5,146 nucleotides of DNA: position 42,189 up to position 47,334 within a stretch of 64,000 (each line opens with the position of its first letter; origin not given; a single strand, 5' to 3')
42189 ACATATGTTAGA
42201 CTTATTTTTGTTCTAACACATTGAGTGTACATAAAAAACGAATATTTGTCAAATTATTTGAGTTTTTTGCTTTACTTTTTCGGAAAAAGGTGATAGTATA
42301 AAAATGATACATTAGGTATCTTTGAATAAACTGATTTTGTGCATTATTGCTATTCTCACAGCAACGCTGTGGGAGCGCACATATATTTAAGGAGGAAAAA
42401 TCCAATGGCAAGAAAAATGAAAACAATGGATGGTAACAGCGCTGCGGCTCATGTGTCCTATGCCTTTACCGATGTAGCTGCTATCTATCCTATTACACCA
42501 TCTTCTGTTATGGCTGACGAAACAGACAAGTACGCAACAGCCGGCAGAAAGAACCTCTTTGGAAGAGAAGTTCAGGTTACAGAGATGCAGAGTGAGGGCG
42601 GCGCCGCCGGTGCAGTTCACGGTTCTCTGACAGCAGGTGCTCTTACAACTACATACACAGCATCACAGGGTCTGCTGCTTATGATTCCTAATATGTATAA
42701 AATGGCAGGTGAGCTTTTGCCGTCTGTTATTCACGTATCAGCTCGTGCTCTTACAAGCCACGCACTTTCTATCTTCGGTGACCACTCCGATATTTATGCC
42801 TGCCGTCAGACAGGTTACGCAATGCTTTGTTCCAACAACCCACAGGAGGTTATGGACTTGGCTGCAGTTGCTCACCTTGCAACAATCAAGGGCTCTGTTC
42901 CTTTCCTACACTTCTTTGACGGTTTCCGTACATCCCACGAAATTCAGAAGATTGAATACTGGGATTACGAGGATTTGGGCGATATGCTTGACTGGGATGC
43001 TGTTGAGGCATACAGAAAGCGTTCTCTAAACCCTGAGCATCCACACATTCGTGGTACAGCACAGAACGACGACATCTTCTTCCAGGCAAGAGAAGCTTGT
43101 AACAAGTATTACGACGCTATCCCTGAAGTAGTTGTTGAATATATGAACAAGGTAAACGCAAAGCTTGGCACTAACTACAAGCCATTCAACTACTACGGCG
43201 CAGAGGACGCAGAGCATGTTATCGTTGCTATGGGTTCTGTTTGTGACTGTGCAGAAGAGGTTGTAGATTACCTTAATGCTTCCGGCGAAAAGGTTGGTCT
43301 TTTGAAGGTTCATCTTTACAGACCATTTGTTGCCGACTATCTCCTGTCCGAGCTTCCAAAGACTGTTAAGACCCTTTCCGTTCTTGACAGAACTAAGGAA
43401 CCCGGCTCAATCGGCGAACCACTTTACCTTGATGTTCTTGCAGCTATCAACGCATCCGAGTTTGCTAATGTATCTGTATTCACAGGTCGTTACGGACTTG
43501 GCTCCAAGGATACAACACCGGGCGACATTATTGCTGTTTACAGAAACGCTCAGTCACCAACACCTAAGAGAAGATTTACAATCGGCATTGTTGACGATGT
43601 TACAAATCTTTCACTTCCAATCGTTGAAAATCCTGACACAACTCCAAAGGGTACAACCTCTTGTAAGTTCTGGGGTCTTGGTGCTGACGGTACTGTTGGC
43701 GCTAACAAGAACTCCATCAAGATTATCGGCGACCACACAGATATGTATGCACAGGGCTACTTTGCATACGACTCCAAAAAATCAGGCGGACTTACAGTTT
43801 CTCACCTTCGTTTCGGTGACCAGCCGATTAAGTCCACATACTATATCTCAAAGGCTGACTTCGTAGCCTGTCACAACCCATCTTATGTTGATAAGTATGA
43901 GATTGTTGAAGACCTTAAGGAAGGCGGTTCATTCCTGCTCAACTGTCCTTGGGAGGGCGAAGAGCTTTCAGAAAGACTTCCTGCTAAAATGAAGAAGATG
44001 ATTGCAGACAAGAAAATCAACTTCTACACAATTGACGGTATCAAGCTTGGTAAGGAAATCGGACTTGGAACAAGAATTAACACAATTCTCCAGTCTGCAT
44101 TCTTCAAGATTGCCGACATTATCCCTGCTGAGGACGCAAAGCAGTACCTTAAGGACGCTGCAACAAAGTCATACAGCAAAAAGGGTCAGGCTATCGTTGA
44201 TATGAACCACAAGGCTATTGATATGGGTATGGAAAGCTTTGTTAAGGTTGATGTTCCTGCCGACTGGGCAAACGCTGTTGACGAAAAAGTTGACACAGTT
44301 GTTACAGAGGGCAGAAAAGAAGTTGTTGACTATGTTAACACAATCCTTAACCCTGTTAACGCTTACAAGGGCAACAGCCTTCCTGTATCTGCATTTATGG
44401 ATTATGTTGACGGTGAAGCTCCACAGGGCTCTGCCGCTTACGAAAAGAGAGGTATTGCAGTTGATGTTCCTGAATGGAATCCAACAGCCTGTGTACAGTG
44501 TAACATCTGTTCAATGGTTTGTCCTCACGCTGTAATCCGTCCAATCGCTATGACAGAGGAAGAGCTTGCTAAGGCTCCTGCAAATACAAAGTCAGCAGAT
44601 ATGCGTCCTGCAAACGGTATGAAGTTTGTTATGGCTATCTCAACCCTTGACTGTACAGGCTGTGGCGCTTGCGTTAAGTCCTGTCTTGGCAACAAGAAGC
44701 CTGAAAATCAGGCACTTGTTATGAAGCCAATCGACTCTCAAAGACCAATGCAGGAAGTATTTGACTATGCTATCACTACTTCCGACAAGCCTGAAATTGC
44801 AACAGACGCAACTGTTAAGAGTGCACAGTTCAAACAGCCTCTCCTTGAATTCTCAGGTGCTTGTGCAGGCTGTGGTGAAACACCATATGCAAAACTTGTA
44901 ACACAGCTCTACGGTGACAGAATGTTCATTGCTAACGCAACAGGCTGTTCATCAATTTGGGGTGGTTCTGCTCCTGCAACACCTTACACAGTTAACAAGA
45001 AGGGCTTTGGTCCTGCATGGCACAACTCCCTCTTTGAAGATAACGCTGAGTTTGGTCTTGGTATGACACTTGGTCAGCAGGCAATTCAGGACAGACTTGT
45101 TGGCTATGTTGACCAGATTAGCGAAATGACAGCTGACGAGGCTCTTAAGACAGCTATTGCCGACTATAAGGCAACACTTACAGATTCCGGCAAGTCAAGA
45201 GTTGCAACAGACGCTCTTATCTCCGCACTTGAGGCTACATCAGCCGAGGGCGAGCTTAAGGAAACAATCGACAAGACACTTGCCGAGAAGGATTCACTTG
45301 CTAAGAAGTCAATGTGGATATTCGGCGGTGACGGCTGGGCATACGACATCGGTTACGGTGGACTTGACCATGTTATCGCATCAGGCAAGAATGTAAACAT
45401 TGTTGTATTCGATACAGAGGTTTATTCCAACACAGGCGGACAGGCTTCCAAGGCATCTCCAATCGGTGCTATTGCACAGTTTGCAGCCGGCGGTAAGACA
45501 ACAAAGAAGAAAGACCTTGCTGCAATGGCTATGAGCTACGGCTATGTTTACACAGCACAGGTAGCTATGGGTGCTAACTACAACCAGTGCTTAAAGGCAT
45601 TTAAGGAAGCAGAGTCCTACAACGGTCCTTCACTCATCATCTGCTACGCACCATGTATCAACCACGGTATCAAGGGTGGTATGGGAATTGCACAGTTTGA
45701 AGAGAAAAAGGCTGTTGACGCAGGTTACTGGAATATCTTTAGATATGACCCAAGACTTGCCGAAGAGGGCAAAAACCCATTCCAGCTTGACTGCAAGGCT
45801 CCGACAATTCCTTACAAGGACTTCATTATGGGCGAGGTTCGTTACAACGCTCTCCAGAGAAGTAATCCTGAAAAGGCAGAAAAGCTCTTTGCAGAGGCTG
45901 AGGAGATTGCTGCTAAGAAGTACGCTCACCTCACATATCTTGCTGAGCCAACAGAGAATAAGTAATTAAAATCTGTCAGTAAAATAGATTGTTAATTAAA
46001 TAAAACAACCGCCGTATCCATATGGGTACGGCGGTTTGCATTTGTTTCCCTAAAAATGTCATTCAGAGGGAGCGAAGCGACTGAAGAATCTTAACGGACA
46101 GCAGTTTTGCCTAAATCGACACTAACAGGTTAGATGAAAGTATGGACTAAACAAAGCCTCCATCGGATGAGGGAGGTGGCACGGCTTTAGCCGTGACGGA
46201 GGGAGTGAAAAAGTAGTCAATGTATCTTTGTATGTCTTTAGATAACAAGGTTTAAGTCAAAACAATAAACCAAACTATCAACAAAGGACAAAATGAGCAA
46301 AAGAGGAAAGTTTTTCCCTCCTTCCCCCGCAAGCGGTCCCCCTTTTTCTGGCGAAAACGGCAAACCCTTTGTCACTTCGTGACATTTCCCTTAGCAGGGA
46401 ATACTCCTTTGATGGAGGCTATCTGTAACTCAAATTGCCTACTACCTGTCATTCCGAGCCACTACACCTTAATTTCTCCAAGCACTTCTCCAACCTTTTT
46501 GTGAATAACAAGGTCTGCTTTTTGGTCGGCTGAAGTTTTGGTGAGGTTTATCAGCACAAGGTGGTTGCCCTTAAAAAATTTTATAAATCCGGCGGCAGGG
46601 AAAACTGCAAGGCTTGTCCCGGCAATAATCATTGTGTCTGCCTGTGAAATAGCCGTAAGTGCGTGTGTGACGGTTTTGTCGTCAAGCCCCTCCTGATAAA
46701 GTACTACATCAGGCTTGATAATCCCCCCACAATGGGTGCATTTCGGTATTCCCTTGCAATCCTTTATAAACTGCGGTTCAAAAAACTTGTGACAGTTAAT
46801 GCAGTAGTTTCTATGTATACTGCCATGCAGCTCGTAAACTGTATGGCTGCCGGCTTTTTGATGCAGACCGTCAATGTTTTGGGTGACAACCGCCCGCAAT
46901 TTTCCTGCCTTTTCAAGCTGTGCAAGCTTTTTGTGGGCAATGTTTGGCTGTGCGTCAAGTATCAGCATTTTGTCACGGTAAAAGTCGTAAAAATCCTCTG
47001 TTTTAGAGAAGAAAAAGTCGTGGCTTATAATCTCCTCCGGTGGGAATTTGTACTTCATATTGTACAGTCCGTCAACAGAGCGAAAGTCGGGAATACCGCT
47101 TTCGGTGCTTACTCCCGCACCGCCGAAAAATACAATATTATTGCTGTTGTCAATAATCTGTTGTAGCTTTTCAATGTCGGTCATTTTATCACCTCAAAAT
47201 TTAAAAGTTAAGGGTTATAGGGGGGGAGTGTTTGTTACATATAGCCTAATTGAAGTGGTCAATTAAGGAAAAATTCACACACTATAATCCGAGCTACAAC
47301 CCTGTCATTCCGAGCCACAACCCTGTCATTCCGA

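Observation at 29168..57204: A ~310-400 bp modular REP/BIME-like element, four full copies in 28 kb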

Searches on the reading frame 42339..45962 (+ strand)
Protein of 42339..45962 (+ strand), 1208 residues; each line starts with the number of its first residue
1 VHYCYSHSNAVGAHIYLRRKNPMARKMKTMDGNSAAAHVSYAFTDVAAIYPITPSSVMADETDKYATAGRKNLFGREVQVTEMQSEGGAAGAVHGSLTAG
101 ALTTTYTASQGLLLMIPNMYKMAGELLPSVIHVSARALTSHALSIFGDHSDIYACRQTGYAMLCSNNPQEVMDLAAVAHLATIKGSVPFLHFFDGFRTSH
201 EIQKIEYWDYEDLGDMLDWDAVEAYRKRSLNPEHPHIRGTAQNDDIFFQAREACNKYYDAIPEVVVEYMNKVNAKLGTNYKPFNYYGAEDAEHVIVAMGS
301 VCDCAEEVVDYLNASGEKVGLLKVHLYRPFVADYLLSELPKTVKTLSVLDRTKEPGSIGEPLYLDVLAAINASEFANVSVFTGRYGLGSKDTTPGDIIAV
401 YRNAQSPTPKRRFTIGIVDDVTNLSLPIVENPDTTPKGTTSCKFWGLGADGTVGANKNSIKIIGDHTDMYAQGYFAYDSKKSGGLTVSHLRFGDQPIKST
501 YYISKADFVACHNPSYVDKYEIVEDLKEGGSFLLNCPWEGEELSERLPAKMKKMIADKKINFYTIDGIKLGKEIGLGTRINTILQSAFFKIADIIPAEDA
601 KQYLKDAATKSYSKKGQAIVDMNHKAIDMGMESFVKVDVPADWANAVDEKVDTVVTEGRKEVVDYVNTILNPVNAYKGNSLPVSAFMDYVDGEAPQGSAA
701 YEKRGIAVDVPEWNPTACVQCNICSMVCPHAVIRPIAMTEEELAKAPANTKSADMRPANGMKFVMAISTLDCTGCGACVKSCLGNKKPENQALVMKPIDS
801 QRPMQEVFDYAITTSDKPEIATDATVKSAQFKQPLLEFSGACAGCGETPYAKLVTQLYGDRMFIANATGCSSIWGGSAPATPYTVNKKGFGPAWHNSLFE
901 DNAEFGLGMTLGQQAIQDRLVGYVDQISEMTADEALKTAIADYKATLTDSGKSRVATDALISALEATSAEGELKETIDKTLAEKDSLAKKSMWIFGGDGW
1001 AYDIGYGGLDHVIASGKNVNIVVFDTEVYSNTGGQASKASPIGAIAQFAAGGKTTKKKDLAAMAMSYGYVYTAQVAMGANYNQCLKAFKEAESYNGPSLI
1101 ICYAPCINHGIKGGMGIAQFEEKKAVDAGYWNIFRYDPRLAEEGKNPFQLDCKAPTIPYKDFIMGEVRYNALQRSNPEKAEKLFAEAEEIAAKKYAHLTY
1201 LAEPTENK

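Call 84: search_protein_families(library=pfam, proteins=[window:42339-45962:+], max_evalue=0.00001)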
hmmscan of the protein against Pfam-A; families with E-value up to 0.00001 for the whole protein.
window:42339-45962:+ (1208 aa): 7 families
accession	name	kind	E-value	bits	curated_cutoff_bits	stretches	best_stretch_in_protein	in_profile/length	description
PF01855.24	POR_N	-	1.9e-77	260.6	27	1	40-269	3-230/231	Pyruvate flavodoxin/ferredoxin oxidoreductase, thiamine diP-bdg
PF01558.24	POR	-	1.9e-32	113.2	27.4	1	448-632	1-173/173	Pyruvate ferredoxin/flavodoxin oxidoreductase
PF17147.9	PFOR_II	-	4.9e-17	62.6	27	1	291-397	1-102/102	Pyruvate:ferredoxin oxidoreductase core domain II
PF10371.14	EKR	-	2.7e-16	59.6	27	1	660-707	10-55/55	Domain of unknown function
PF02775.26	TPP_enzyme_C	-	1.2e-10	41.9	21.9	1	989-1101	46-150/151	Thiamine pyrophosphate enzyme, C-terminal TPP binding domain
PF12838.12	Fer4_7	-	3.8e-06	27.7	27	1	718-782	2-48/52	4Fe-4S dicluster domain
PF12837.12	Fer4_6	-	4.8e-06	26.7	25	0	710-733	1-24/24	4Fe-4S binding domain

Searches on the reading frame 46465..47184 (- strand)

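Call 84: search_protein_families(library=pfam, proteins=[window:46465-47184:-], max_evalue=0.00001)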
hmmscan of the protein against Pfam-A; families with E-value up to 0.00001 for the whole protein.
window:46465-47184:- (240 aa): 1 family
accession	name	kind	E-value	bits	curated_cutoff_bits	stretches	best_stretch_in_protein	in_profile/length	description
PF02146.23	SIR2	-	1.1e-51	175.8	24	1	22-196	1-180/180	Sir2 family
